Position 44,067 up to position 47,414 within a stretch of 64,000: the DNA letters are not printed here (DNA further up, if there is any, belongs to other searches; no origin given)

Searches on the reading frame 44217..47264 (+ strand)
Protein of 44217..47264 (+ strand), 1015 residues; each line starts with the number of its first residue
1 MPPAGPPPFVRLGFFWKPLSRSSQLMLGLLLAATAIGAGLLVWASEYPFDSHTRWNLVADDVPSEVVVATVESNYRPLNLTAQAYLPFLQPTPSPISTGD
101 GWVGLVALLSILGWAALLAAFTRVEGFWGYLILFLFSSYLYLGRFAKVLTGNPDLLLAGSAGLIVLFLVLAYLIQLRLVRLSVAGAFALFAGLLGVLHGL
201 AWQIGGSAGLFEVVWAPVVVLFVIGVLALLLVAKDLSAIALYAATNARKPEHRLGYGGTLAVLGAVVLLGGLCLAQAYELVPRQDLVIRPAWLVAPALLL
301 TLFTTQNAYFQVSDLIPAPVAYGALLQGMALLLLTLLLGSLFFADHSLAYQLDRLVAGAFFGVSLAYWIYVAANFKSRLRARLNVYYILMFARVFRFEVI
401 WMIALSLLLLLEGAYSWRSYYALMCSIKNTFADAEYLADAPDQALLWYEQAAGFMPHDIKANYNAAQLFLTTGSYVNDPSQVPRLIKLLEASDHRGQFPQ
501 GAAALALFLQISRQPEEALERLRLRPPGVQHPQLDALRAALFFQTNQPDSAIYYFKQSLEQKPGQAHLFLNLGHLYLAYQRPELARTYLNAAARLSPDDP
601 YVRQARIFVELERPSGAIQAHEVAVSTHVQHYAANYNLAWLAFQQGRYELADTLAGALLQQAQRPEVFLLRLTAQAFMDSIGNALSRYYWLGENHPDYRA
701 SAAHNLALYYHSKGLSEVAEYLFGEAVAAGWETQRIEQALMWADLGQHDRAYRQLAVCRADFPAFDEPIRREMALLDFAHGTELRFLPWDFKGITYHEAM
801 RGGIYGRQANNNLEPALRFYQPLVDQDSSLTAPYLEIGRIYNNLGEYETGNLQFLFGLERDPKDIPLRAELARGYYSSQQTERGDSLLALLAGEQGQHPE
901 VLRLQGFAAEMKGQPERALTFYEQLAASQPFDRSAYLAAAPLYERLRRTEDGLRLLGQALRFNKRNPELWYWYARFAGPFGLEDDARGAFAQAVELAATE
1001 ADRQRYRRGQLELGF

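Call 55: search_protein_families(library=pfam, proteins=[window:44217-47264:+], max_evalue=0.00001)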
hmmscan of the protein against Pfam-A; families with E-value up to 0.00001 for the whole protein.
window:44217-47264:+ (1015 aa): 7 families
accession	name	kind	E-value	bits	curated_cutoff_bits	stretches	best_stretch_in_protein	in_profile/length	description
PF14559.12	TPR_19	-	1e-19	71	25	1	544-605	3-64/68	Tetratricopeptide repeat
PF13428.12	TPR_14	-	6.9e-10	39.1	23.5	0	935-975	3-43/44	Tetratricopeptide repeat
PF23914.1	TPR_CcmH_CycH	-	6.3e-08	33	42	0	556-652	40-141/158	Cytochrome c-type biogenesis protein H TPR domain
PF13431.12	TPR_17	-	1.6e-07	31.5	24.4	0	554-586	1-33/34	Tetratricopeptide repeat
PF00515.34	TPR_1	-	1e-06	28.7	27.8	0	538-563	7-32/34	Tetratricopeptide repeat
PF13181.12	TPR_8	-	3e-06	27.4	25.7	0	566-599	1-34/34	Tetratricopeptide repeat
PF13432.12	TPR_16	-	6.9e-06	26.8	32.7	0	541-600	6-65/65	Tetratricopeptide repeat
